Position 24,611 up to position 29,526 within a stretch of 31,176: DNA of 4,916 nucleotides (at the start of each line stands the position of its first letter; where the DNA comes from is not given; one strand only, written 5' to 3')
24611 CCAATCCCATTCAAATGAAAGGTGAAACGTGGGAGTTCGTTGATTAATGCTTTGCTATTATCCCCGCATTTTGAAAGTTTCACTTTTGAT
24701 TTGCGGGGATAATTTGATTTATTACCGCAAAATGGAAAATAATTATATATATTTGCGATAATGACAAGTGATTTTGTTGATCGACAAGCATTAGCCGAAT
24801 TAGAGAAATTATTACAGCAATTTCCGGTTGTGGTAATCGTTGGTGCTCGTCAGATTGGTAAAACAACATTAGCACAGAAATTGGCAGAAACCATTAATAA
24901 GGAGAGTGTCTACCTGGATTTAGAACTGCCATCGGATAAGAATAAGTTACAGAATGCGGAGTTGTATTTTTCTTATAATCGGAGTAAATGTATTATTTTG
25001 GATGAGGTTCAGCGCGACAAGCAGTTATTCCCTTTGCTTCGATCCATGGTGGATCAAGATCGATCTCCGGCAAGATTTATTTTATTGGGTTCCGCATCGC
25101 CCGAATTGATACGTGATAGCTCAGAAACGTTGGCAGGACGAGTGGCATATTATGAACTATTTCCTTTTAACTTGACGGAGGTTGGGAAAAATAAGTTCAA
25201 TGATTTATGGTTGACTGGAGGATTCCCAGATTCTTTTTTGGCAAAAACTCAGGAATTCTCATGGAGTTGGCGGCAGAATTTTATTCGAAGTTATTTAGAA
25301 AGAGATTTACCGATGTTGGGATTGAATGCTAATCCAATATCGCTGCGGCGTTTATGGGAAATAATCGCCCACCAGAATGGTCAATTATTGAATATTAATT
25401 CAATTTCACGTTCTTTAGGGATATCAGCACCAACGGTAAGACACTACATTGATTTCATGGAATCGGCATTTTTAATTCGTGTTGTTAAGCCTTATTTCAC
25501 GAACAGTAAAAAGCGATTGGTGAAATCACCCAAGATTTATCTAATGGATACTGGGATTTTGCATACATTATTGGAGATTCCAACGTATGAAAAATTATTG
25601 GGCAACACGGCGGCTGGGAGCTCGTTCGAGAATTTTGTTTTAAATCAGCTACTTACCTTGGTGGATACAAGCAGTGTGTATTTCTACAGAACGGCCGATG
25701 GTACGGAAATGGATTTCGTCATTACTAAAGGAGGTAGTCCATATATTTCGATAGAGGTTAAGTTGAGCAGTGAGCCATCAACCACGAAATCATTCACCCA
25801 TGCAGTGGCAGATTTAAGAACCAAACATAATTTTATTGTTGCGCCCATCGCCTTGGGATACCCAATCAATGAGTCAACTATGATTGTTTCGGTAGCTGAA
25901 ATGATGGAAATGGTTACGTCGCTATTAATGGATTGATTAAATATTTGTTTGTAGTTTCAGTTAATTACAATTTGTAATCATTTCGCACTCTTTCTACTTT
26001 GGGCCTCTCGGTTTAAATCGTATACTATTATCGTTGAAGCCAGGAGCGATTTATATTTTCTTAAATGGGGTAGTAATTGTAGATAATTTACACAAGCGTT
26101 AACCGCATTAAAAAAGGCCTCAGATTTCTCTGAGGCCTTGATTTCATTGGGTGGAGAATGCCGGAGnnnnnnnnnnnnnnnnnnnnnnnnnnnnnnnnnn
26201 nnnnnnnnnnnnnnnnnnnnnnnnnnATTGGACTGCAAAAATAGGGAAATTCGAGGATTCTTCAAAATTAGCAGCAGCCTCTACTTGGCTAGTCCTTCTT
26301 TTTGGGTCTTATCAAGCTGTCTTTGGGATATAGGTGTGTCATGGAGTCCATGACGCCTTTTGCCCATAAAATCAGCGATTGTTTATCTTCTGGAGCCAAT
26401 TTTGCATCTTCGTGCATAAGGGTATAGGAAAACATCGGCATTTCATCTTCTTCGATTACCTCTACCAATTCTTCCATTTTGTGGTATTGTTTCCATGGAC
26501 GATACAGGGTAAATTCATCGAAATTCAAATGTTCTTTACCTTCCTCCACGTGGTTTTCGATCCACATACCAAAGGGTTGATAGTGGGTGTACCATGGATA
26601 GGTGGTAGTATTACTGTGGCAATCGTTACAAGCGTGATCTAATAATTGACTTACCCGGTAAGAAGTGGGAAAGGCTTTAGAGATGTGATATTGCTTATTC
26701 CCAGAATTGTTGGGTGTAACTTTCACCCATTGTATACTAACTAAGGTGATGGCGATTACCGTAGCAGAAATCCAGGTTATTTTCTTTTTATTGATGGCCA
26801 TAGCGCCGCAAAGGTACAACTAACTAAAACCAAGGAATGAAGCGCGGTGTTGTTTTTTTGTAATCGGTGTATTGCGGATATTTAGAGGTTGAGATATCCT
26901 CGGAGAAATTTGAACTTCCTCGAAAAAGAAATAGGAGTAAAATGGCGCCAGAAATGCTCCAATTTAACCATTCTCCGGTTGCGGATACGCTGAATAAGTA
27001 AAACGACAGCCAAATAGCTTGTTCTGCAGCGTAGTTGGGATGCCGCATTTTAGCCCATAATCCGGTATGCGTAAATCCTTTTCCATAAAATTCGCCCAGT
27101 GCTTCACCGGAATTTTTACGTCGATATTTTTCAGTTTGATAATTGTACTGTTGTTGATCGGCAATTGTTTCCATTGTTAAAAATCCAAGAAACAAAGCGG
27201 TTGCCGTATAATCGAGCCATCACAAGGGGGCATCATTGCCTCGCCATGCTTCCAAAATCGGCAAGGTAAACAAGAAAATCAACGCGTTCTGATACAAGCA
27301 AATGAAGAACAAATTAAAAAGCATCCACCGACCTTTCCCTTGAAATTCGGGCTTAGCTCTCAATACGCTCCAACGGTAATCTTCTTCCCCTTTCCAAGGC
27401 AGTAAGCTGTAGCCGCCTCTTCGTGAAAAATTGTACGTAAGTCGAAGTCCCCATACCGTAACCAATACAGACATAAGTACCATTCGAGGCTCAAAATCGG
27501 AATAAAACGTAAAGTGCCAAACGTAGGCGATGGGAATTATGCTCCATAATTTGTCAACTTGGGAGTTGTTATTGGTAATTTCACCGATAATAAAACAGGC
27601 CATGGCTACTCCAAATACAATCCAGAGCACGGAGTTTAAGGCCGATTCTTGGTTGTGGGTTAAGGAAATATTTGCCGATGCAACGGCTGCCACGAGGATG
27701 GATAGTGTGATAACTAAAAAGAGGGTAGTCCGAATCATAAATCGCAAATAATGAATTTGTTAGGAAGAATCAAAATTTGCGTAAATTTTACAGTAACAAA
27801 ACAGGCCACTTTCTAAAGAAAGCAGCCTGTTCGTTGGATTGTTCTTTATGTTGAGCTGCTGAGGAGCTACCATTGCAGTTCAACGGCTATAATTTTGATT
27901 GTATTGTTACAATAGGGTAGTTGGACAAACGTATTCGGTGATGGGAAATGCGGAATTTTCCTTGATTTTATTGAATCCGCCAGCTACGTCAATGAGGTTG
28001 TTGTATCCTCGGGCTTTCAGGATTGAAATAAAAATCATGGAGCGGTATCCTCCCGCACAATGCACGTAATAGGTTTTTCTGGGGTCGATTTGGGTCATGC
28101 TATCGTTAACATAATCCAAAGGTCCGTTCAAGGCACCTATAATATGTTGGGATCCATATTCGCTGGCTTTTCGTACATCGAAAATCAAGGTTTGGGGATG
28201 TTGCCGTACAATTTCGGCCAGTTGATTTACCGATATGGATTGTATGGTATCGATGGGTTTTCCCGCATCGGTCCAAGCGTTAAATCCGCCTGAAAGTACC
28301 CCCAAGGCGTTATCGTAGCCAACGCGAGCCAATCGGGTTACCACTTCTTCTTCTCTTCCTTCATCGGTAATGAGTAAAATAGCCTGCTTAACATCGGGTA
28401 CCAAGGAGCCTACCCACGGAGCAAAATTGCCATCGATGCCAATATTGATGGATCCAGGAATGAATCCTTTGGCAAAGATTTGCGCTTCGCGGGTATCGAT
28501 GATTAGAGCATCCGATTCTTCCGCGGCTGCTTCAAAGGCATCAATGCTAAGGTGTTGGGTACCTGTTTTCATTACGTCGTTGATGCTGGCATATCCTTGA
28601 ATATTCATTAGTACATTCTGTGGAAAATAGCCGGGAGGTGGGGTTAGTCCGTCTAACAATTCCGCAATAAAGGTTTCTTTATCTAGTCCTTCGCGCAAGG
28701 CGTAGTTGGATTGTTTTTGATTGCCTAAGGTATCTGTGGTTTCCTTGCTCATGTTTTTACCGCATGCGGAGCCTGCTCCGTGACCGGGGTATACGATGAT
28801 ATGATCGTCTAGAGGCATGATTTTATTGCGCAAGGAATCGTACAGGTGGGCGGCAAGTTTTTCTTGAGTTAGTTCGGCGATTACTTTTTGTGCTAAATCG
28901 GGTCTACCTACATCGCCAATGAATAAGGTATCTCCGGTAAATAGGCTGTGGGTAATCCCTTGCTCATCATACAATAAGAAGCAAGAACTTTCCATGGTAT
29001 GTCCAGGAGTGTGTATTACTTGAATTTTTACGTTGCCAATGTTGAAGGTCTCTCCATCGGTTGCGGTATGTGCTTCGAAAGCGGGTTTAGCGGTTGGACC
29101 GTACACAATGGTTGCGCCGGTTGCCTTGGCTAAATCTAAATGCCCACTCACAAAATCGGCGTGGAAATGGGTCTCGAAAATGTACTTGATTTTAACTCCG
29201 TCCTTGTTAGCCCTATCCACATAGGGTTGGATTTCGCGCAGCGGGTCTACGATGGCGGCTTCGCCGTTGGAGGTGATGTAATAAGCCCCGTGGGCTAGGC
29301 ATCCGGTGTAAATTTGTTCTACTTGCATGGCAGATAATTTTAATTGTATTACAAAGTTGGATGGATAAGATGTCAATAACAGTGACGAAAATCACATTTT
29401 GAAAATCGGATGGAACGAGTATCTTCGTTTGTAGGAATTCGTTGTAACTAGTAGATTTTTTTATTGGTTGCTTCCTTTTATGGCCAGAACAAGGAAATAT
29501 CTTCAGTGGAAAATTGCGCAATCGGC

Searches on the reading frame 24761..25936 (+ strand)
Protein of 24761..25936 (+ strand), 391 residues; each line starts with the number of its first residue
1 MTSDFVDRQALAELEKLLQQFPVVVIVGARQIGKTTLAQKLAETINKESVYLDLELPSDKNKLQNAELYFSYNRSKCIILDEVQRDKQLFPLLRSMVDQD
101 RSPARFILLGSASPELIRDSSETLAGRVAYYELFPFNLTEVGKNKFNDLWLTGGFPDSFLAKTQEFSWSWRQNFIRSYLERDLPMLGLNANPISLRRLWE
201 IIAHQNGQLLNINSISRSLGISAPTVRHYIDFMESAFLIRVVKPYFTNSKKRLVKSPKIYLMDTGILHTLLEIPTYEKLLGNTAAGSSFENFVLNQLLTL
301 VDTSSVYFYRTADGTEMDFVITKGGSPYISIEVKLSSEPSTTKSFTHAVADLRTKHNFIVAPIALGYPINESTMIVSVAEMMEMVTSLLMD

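Call 67: search_protein_families(library=pfam, proteins=[window:24761-25936:+], max_evalue=0.001)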
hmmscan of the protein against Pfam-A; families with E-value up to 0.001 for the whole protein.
window:24761-25936:+ (391 aa): 7 families
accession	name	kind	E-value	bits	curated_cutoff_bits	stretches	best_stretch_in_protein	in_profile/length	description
PF13635.12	DUF4143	-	1e-45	155.8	28.1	1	180-336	1-160/160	Domain of unknown function (DUF4143)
PF13173.12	AAA_14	-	1.2e-28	100.1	27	1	21-141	2-128/129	AAA domain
PF13401.12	AAA_22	-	1.3e-06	29.2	27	0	23-61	7-48/130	AAA domain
PF20720.3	nSTAND3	-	7.1e-06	26.2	27.2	1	5-81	1-72/155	Novel STAND NTPase 3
PF01637.24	ATPase_2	-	9.9e-06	25.9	33.2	1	5-52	1-54/225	ATPase domain predominantly from Archaea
PF00910.28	RNA_helicase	-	0.00011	23.1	21.5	1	24-88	1-63/105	RNA helicase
PF13191.12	AAA_16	-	0.00021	22.3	32.6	1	11-52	9-55/167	AAA ATPase domain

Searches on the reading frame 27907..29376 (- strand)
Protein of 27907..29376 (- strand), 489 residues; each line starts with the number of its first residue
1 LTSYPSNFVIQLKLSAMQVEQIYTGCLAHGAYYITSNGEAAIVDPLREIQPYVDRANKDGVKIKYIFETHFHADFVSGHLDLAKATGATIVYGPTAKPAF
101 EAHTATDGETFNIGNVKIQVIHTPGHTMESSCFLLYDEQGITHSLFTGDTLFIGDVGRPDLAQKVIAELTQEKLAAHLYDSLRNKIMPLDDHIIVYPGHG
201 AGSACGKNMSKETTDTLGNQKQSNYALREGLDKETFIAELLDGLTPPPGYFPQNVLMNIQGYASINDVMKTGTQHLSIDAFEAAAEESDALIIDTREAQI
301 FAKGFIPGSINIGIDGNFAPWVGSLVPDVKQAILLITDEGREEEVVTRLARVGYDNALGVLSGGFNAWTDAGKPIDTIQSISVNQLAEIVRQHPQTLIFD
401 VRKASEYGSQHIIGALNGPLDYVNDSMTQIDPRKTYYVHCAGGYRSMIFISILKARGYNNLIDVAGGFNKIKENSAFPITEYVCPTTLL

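Call 67: search_protein_families(library=pfam, proteins=[window:27907-29376:-], max_evalue=0.001)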
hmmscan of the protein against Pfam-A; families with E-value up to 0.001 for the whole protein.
window:27907-29376:- (489 aa): 2 families
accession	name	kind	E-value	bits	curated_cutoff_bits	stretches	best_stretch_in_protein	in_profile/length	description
PF00581.25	Rhodanese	-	2e-29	102.5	22.2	2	384-473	3-101/102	Rhodanese-like domain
PF00753.33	Lactamase_B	-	1.2e-14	55.1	22.7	1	30-199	7-196/196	Metallo-beta-lactamase superfamily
